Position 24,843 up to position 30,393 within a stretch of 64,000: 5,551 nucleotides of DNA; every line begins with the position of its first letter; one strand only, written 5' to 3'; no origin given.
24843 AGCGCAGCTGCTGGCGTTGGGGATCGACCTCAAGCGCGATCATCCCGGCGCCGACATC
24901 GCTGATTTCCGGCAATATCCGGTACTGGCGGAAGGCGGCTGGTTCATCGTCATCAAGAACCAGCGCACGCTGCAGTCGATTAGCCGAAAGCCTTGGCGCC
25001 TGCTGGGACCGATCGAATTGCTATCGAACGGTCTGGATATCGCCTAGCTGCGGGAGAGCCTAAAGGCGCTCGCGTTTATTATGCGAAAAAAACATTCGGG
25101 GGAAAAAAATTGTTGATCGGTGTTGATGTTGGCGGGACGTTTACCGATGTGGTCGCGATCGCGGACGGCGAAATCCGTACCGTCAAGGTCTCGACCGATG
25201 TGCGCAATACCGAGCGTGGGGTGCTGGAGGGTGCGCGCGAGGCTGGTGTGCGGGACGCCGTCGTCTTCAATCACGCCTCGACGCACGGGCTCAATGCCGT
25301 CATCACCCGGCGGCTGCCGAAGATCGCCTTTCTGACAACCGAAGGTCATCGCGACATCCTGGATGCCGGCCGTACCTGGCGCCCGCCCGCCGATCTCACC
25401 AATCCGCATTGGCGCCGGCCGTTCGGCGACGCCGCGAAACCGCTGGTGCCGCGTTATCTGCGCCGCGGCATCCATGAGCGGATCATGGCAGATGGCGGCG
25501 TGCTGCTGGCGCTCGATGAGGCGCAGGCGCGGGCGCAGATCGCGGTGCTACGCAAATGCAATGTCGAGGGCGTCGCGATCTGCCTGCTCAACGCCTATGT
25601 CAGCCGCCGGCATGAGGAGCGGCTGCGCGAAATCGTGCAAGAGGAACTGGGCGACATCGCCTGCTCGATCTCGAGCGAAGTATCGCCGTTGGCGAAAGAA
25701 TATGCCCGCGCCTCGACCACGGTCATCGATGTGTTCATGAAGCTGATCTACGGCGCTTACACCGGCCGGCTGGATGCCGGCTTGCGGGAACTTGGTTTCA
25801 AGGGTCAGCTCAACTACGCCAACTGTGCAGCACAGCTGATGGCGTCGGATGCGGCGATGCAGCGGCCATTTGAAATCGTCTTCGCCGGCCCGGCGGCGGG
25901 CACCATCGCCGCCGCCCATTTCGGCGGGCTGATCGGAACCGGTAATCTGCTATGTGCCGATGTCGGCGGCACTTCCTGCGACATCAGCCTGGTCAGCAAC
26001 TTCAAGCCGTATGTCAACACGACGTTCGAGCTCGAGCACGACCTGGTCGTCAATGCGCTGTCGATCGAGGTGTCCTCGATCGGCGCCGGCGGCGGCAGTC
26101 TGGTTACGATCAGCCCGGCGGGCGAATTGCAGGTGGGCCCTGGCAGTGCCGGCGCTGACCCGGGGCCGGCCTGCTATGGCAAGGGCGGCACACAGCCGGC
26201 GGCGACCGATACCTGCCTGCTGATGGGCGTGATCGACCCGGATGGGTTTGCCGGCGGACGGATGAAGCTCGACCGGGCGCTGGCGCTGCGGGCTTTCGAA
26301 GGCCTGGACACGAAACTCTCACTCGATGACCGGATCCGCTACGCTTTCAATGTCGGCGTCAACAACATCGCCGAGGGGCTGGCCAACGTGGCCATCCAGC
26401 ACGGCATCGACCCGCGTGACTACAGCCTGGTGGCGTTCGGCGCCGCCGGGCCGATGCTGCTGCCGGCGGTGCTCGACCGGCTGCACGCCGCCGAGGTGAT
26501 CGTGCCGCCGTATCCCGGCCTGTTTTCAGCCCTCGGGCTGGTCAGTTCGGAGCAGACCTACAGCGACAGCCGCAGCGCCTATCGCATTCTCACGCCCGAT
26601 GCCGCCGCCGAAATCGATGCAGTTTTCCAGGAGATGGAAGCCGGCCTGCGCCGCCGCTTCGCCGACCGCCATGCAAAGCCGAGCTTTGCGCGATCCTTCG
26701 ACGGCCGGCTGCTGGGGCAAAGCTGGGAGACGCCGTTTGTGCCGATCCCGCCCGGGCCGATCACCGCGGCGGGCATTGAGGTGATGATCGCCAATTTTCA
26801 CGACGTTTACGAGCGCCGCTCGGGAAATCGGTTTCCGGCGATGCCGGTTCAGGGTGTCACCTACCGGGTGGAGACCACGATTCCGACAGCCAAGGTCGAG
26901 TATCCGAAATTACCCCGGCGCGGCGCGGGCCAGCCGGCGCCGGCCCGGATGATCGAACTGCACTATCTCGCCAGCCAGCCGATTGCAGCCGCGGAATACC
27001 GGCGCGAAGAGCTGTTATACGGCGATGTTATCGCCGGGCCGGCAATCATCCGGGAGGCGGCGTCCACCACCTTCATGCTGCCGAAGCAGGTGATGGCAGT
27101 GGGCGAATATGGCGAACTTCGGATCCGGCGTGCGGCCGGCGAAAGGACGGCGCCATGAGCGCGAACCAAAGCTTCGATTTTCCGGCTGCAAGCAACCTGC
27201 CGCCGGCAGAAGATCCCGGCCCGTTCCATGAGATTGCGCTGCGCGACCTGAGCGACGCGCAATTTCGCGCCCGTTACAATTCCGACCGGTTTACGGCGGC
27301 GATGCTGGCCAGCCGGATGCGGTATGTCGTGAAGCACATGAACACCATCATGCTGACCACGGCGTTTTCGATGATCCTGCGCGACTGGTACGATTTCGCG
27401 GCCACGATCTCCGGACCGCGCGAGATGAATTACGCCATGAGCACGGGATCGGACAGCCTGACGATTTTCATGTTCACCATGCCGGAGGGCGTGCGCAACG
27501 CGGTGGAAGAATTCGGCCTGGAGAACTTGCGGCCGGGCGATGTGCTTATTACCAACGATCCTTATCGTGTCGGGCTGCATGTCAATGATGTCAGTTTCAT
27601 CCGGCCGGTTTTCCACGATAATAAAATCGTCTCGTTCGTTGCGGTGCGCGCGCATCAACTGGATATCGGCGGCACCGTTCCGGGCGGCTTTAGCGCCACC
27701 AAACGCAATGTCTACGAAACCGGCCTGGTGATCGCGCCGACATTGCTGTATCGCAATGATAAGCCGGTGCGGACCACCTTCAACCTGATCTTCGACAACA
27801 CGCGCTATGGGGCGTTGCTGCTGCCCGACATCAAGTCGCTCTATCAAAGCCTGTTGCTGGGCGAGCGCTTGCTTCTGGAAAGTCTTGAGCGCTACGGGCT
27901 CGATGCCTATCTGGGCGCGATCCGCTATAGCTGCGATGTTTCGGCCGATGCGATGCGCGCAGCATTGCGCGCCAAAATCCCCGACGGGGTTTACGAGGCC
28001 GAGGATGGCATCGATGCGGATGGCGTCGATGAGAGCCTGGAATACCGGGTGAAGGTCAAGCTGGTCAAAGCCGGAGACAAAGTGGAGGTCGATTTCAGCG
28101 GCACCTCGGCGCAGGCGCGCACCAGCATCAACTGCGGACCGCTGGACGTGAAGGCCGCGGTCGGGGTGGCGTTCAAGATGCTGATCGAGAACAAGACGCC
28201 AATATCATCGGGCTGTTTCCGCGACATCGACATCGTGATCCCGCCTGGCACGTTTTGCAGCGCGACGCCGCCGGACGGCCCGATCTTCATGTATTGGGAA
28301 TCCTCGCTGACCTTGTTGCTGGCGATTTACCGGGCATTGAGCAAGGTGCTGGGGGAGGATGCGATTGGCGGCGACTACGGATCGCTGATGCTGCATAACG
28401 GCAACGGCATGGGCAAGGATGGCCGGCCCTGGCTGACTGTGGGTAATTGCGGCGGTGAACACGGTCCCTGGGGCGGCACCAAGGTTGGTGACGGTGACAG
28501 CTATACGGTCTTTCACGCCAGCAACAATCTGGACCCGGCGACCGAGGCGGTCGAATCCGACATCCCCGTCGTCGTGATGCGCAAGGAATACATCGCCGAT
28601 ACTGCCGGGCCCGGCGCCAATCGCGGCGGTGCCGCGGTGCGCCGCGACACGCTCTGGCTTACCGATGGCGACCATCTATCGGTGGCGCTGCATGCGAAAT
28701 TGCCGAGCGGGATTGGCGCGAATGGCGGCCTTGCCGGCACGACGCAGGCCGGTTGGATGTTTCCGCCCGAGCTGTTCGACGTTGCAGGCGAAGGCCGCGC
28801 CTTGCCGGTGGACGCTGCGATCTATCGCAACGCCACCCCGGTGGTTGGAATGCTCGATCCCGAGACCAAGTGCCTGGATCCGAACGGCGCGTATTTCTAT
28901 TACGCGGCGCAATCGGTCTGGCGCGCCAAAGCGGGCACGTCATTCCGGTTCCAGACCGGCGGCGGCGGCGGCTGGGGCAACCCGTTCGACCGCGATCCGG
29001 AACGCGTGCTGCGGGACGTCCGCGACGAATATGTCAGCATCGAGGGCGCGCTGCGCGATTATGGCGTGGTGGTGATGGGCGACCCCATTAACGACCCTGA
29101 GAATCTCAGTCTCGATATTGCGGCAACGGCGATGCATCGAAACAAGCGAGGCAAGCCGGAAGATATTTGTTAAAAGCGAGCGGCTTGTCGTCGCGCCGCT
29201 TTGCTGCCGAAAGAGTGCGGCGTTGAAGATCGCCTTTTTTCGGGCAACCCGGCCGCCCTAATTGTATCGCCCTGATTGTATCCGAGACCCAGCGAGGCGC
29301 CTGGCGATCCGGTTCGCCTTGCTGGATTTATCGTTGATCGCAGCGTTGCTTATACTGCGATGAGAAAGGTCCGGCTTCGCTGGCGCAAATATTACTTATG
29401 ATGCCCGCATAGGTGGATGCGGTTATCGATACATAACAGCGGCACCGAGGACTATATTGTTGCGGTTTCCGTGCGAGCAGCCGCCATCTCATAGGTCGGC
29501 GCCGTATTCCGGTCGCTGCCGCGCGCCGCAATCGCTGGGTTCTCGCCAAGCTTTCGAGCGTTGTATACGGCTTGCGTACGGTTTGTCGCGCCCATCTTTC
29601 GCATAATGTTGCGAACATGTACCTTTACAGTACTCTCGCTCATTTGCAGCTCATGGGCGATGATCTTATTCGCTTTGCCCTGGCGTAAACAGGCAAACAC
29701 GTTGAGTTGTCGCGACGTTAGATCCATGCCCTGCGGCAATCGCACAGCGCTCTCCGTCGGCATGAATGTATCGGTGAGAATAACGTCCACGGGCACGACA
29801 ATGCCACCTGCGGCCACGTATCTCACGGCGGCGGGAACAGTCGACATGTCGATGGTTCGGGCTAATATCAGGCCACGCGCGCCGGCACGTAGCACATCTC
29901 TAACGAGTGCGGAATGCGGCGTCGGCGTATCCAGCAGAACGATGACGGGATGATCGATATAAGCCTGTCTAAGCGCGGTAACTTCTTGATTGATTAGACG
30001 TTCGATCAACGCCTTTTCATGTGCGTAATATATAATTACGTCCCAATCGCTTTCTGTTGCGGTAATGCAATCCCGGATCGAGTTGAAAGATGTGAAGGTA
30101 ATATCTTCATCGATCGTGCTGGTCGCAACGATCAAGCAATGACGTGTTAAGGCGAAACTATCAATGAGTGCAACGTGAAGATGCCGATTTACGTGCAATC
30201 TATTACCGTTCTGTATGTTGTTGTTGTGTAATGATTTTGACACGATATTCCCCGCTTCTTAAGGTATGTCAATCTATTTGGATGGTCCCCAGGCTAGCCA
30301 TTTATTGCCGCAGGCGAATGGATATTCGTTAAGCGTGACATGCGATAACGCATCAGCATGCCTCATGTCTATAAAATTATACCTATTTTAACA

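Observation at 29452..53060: Candidate new system: NRPS assembly line embedded in a Wzy-dependent polysaccharide locus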

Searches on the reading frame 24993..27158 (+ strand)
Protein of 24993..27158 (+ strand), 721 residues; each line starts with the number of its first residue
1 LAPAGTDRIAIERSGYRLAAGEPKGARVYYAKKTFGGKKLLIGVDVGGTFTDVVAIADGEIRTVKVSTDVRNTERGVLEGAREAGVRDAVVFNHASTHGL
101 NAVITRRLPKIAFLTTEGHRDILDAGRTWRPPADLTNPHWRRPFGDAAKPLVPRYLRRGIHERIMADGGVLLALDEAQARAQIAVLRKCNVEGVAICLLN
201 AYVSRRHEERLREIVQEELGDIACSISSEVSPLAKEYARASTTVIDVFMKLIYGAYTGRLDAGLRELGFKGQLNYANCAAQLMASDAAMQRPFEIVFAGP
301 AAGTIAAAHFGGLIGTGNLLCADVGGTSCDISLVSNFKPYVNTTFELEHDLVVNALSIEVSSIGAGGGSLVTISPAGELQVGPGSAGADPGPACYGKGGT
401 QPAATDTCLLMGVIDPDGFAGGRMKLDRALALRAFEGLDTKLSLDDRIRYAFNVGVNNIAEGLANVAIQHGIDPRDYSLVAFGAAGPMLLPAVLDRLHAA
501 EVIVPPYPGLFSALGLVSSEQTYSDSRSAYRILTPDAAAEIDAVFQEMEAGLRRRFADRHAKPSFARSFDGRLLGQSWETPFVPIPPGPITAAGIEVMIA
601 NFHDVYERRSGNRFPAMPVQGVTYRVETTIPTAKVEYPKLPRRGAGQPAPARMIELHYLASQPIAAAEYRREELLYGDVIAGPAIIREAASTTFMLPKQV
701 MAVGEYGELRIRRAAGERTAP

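Call 7: search_protein_families(library=pfam, proteins=[window:24993-27158:+])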
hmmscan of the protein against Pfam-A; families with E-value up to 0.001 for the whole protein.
window:24993-27158:+ (721 aa): 3 families
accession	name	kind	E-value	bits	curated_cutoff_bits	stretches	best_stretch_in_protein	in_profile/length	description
PF01968.24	Hydantoinase_A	-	2e-65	221.4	22.9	1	239-520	1-286/291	Hydantoinase/oxoprolinase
PF05378.19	Hydant_A_N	-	2.7e-36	125.4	25.2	1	42-218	2-175/176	Hydantoinase/oxoprolinase N-terminal region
PF19278.4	Hydant_A_C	-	4.3e-06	26.7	21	1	591-700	67-178/193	Hydantoinase/oxoprolinase C-terminal domain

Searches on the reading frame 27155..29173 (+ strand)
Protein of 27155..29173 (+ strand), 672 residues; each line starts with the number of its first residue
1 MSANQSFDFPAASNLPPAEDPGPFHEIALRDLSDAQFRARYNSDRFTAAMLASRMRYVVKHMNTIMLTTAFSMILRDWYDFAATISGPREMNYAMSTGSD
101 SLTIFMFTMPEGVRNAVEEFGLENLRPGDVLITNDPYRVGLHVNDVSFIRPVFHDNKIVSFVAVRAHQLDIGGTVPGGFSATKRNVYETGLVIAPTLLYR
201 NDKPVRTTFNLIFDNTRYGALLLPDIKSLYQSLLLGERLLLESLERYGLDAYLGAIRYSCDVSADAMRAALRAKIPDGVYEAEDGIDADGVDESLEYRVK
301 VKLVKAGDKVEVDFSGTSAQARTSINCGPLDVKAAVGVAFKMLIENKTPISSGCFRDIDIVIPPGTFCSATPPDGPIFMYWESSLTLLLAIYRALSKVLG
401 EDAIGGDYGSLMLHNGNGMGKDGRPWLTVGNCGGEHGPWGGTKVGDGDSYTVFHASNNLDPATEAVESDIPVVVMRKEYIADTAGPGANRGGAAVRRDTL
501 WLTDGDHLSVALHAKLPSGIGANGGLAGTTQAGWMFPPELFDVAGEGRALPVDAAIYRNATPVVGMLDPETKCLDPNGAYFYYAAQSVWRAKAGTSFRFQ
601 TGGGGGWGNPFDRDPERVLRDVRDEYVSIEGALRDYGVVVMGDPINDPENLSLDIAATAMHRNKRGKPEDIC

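Call 7: search_protein_families(library=pfam, proteins=[window:27155-29173:+])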
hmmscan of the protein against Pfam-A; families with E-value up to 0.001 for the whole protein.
window:27155-29173:+ (672 aa): 1 family
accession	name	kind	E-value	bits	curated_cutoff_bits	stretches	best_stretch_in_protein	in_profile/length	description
PF02538.19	Hydantoinase_B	-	3.4e-120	402.4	26.8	1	44-610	1-519/519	Hydantoinase B/oxoprolinase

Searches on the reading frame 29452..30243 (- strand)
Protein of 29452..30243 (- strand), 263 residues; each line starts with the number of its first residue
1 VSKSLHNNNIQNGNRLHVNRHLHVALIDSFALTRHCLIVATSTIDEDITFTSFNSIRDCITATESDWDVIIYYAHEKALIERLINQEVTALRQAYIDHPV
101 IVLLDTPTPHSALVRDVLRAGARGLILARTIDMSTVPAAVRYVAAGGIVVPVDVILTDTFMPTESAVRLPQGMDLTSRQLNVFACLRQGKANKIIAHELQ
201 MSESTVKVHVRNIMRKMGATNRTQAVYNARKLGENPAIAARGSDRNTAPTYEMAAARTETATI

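Call 3: search_protein_families(library=pfam, proteins=[window:29452-30243:-])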
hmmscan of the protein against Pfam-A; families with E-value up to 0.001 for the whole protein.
window:29452-30243:- (263 aa): 1 family
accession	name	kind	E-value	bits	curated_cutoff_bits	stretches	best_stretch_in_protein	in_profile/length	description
PF00196.25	GerE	-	1.6e-19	69.7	23.5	1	174-226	2-54/57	Bacterial regulatory proteins, luxR family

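Call 84: search_protein_families(library=ncbifam, proteins=[window:29452-30243:-], max_evalue=0.00001)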
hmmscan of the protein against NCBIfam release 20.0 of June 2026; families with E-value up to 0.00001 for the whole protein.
window:29452-30243:- (263 aa): 16 families
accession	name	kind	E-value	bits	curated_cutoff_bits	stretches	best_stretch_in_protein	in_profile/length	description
NF047785.1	respo_reg_MadR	equivalog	1.8e-22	79.7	300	1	92-233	72-207/209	MadR family response regulator transcription factor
NF007935.0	PRK10651.1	equivalog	1.8e-16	60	250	1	62-226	48-207/216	two-component system response regulator NarL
NF041830.1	RR_TF_ErdR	exception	2.6e-16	60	390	1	29-232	9-208/213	response regulator transcription factor ErdR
NF007505.1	PRK10100.1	equivalog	2e-13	50.5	250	1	114-230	84-200/204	biofilm master transcriptional regulator CsgD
NF007708.0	PRK10403.1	equivalog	4.2e-13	49.3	343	1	62-225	48-204/215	nitrate/nitrite response regulator protein NarP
NF041673.1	transregRamA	equivalog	1.4e-12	47.3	500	1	165-235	209-279/280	acetate metabolism transcriptional regulator RamA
NF011896.0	PRK15369.1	equivalog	3.2e-12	46.5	242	1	91-233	71-208/211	two component system response regulator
TIGR03020.2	EpsA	equivalog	7.3e-12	45.5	170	1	174-229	190-245/247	XrtB/PEP-CTERM-associated transcriptional regulator EpsA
NF007685.0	PRK10360.1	equivalog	8.8e-12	45.2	258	1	110-223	83-186/196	response regulator transcription factor UhpA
NF052445.1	RespRegMctR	equivalog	2.4e-11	43.4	300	1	119-221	95-191/205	two-component system response regulator MctR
NF003420.0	PRK04841.1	equivalog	1.5e-10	39.8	537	1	174-232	838-896/903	HTH-type transcriptional regulator MalT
NF052366.1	photon_PedR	equivalog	2e-08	34.3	120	1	174-231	2-59/74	photosynthetic electron transport-dependent transcriptional regulator PedR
NF006900.1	PRK09390.1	equivalog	3.8e-08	33.1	255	1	174-226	142-194/203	response regulator FixJ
NF007403.0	PRK09935.1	equivalog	1.4e-07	31.4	271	1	114-221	92-196/210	fimbria biosynthesis transcriptional regulator FimZ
TIGR03541.1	reg_near_HchA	equivalog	1.6e-06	27.8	215.6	1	172-234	169-231/232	PA1136 family autoinducer-binding transcriptional regulator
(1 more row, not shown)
